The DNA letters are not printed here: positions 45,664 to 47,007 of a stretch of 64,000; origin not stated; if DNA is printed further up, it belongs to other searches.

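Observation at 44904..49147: Translationally coupled operon: sensor-RRE fusion, two radical-SAM/SPASM enzymes, mini HprK-like kinase and anchor-less S26 peptidase, with no visible precursor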

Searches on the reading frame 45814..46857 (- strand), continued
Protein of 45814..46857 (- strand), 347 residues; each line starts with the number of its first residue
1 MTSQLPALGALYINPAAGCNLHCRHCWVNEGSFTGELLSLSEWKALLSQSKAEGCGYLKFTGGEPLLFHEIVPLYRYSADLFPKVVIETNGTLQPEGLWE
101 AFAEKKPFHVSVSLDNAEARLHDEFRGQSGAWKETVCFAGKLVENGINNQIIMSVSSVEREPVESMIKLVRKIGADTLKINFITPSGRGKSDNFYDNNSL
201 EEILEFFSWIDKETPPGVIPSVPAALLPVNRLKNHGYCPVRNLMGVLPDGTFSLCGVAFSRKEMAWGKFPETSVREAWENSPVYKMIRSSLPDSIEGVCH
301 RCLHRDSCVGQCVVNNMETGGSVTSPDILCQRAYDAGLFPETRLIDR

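Call 43: search_protein_families(library=ncbifam, proteins=[L047:3718-4368:+, L047:4355-5473:+, L039:12716-13369:+, L019:14211-14993:+, L047:2790-3716:+, L047:2-295:+, L047:302-1417:+, L047:1435-2553:+], max_evalue=0.001)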
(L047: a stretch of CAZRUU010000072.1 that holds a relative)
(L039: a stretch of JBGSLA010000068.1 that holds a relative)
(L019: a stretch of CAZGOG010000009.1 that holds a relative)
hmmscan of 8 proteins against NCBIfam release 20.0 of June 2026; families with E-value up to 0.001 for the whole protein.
L047:3718-4368:+ (216 aa): 4 families
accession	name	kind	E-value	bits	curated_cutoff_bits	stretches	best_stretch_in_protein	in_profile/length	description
TIGR02228.1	sigpep_I_arch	equivalog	6.3e-15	55.4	51.85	1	12-90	37-119/158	signal peptidase I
TIGR02227.1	sigpep_I_bact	equivalog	2e-07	31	47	1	12-71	26-88/162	signal peptidase I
NF046067.1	SigPepSipWBacil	equivalog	5.2e-07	29.4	190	1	8-87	41-123/189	signal peptidase I SipW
TIGR02754.1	sod_Ni_protease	equivalog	5.4e-06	26.8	63.25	1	12-74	4-69/90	nickel-type superoxide dismutase maturation protease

L047:4355-5473:+ (372 aa): 0 families

L039:12716-13369:+ (217 aa): 4 families
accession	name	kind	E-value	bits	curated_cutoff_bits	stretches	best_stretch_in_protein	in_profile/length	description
TIGR02228.1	sigpep_I_arch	equivalog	1.5e-18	67.1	51.85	1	5-87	34-121/158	signal peptidase I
NF046067.1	SigPepSipWBacil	equivalog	1.8e-07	30.9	190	1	10-87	46-128/189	signal peptidase I SipW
TIGR02754.1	sod_Ni_protease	equivalog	4.7e-07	30.2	63.25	1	9-84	5-88/90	nickel-type superoxide dismutase maturation protease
TIGR02227.1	sigpep_I_bact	equivalog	6.1e-07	29.4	47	1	9-75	27-96/162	signal peptidase I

L019:14211-14993:+ (260 aa): 2 families
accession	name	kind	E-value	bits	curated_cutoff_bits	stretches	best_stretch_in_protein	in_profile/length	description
TIGR02228.1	sigpep_I_arch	equivalog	5e-12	46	51.85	1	15-108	35-130/158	signal peptidase I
TIGR02227.1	sigpep_I_bact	equivalog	0.00019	21.3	47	1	13-65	22-77/162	signal peptidase I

L047:2790-3716:+ (308 aa): 3 families
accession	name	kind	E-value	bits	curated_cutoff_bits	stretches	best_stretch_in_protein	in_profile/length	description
TIGR04249.1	SCM_chp_ScmC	equivalog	1.6e-85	287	125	1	12-307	1-291/292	SynChlorMet cassette protein ScmC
TIGR04352.1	HprK_rel_A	equivalog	6e-08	32.1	200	1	141-192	96-148/280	HprK-related kinase A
TIGR04355.1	HprK_rel_B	hypoth_equivalog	0.00023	20.4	200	1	136-173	139-176/351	HprK-related kinase B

L047:2-295:+ (97 aa): 7 families
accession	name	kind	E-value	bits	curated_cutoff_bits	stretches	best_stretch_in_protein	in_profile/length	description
TIGR04248.1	SCM_PqqD_rel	equivalog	5.3e-38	129.1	100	1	11-93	2-84/84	SynChlorMet cassette protein ScmD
NF033530.1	lasso_PqqD_Strm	exception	1.4e-08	34.8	70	1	17-90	5-78/78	lasso peptide biosynthesis PqqD family chaperone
TIGR03859.1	PQQ_PqqD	equivalog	4.5e-07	29.7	46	1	34-88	25-78/81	pyrroloquinoline quinone biosynthesis peptide chaperone PqqD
TIGR04353.1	PqqD_rel_X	equivalog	2e-05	25.4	35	1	21-89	1-72/74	HPr-rel-A system PqqD family peptide chaperone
NF033536.1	lasso_PqqD_Bac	exception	3.8e-05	23.8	80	1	26-89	22-85/88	lasso peptide biosynthesis PqqD family chaperone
TIGR04302.1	geo_PqqD_fam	equivalog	4.6e-05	23.8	100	1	32-89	43-99/102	GeoRSP system PqqD family peptide chaperone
NF002535.0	PRK02079.1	equivalog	0.00026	20.7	101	1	37-84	37-83/92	pyrroloquinoline quinone biosynthesis peptide chaperone PqqD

L047:302-1417:+ (371 aa): 82 families (the best 25 are shown)
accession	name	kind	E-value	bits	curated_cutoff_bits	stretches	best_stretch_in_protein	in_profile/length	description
TIGR04250.1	SCM_rSAM_ScmE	equivalog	2.2e-188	625.6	400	1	6-362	1-357/358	SynChlorMet cassette radical SAM/SPASM protein ScmE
NF050035.1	rSAM_WgK_link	exception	5.1e-40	137.6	650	1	4-176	5-176/367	radical SAM/SPASM peptide maturase WgkB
TIGR04545.1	rSAM_ahbD_hemeb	equivalog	1.8e-35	123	500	1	13-343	5-328/339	heme b synthase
TIGR04303.1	GeoRSP_rSAM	equivalog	1.8e-35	123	400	1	6-349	3-323/325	GeoRSP system radical SAM/SPASM protein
TIGR04051.1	rSAM_NirJ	equivalog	7.3e-33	114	515.45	1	14-351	8-347/354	heme d1 biosynthesis radical SAM protein NirJ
TIGR04546.1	rSAM_ahbC_deAc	equivalog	3.9e-31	108.2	650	1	13-180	44-209/390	12,18-didecarboxysiroheme deacetylase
TIGR02109.1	PQQ_syn_pqqE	equivalog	4.1e-31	108.2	381.35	2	4-193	3-191/358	pyrroloquinoline quinone biosynthesis protein PqqE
TIGR04347.1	pseudo_SAM_Halo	equivalog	4.2e-31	108.6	525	1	13-353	43-386/390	TIGR04347 family pseudo-SAM/SPASM protein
TIGR04055.1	rSAM_NirJ2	equivalog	5.2e-31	108.4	500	1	13-341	5-313/326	putative heme d1 biosynthesis radical SAM protein NirJ2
TIGR03962.1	mycofact_rSAM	equivalog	5.6e-31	107.9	265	1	4-168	8-171/339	mycofactocin radical SAM maturase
NF045574.1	sacti_mat_StsB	exception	9e-31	107.2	625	1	13-175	101-260/466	StsB family radical SAM/SPASM domain sactipeptide maturase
TIGR04251.1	SCM_rSAM_ScmF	equivalog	3.1e-29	102.5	400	1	12-343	8-332/353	SynChlorMet cassette radical SAM/SPASM protein ScmF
TIGR04054.1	rSAM_NirJ1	equivalog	3.9e-29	101.5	650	1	13-349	41-379/387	putative heme d1 biosynthesis radical SAM protein NirJ1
TIGR04340.1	rSAM_ACGX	hypoth_equivalog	1.9e-28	99.7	400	1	9-349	4-336/341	radical SAM/SPASM domain protein, ACGX system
TIGR04053.2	TIGR04053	equivalog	1.4e-27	97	395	1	12-172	12-175/366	TIGR04053 family radical SAM/SPASM domain-containing protein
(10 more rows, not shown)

L047:1435-2553:+ (372 aa): 77 families (the best 25 are shown)
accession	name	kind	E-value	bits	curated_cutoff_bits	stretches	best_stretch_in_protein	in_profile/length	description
TIGR04251.1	SCM_rSAM_ScmF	equivalog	1.3e-183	610.2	400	1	14-366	1-353/353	SynChlorMet cassette radical SAM/SPASM protein ScmF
TIGR04545.1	rSAM_ahbD_hemeb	equivalog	2e-40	139.3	500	1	21-352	4-335/339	heme b synthase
TIGR04055.1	rSAM_NirJ2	equivalog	5.2e-36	124.8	500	1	23-352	6-322/326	putative heme d1 biosynthesis radical SAM protein NirJ2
TIGR04303.1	GeoRSP_rSAM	equivalog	2e-31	109.8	400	1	19-352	7-324/325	GeoRSP system radical SAM/SPASM protein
TIGR04054.1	rSAM_NirJ1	equivalog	1.2e-29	103.2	650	1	21-206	40-221/387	putative heme d1 biosynthesis radical SAM protein NirJ1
TIGR04053.2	TIGR04053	equivalog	5.7e-29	101.5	395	1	19-225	10-212/366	TIGR04053 family radical SAM/SPASM domain-containing protein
TIGR04051.1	rSAM_NirJ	equivalog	6.2e-28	97.8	515.45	2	21-206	6-187/354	heme d1 biosynthesis radical SAM protein NirJ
TIGR04546.1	rSAM_ahbC_deAc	equivalog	7.7e-28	97.4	650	1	21-215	43-231/390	12,18-didecarboxysiroheme deacetylase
NF050035.1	rSAM_WgK_link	exception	2.1e-26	92.8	650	2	22-202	14-191/367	radical SAM/SPASM peptide maturase WgkB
TIGR03962.1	mycofact_rSAM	equivalog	2.5e-26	92.6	265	1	21-357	16-336/339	mycofactocin radical SAM maturase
TIGR04347.1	pseudo_SAM_Halo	equivalog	5e-26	91.9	525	1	19-207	40-224/390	TIGR04347 family pseudo-SAM/SPASM protein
TIGR04250.1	SCM_rSAM_ScmE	equivalog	7.5e-26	90.9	400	1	23-341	9-334/358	SynChlorMet cassette radical SAM/SPASM protein ScmE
NF045574.1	sacti_mat_StsB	exception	5.4e-24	84.9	625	1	15-338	94-399/466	StsB family radical SAM/SPASM domain sactipeptide maturase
TIGR02668.1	moaA_archaeal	equivalog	5.4e-24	84.7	325.25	1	16-206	9-197/303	GTP 3',8-cyclase MoaA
TIGR04317.1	W_rSAM_matur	equivalog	2e-22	79.8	380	1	17-200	4-189/349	tungsten cofactor oxidoreductase radical SAM maturase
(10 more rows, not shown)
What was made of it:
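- On SynChlorMet cassette: The control L047 scores 625.6 (call 43). The control L047 scores 610.2 (call 43). The control L047 scores 129.1 (call 43).
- On Signal peptidase I, archaeal/ER/SipW type (S26B): The canonical Scm-linked peptidases of L047 and L039 pass the cut-off at 55-67 bits (call 43).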

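Call 66: search_protein_families(library=ncbifam, proteins=[L018:8689-8958:+, L067:6322-6996:+], max_evalue=10)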
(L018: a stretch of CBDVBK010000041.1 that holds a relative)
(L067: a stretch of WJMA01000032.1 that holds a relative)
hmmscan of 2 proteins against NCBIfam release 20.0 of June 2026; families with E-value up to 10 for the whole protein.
L018:8689-8958:+ (89 aa): 6 families
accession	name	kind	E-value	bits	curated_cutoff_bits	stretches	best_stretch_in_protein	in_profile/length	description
TIGR03859.1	PQQ_PqqD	equivalog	1.4e-05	24.9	46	1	32-83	29-80/81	pyrroloquinoline quinone biosynthesis peptide chaperone PqqD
NF002535.0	PRK02079.1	equivalog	0.00017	21.3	101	1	27-77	34-83/92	pyrroloquinoline quinone biosynthesis peptide chaperone PqqD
TIGR03967.2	mycofact_MftB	equivalog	0.0064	16.8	33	1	4-84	6-83/85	mycofactocin biosynthesis chaperone MftB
TIGR03974.1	rSAM_six_Cys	equivalog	0.038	12.9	425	1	20-79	11-71/451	thioether cross-link-forming SCIFF peptide maturase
NF033530.1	lasso_PqqD_Strm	exception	0.086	13.1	70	1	9-80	3-75/78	lasso peptide biosynthesis PqqD family chaperone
TIGR04302.1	geo_PqqD_fam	equivalog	0.13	12.7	100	1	31-83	51-100/102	GeoRSP system PqqD family peptide chaperone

L067:6322-6996:+ (224 aa): 6 families
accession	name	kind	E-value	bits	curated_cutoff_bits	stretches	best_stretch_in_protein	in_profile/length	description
TIGR03859.1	PQQ_PqqD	equivalog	1.3e-06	28.2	46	1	168-219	29-80/81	pyrroloquinoline quinone biosynthesis peptide chaperone PqqD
NF002535.0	PRK02079.1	equivalog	2.3e-05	24.1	101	1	163-217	34-87/92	pyrroloquinoline quinone biosynthesis peptide chaperone PqqD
NF033530.1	lasso_PqqD_Strm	exception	2.9e-05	24.2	70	1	145-218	3-77/78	lasso peptide biosynthesis PqqD family chaperone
TIGR04353.1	PqqD_rel_X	equivalog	0.0012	19.7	35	1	153-219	3-73/74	HPr-rel-A system PqqD family peptide chaperone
TIGR04248.1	SCM_PqqD_rel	equivalog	0.0038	17.4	100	1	146-213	6-75/84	SynChlorMet cassette protein ScmD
TIGR03967.2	mycofact_MftB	equivalog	0.031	14.6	33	1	144-221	10-84/85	mycofactocin biosynthesis chaperone MftB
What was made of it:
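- On SynChlorMet cassette: The PqqD part scores 14.0 bits (call 66).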
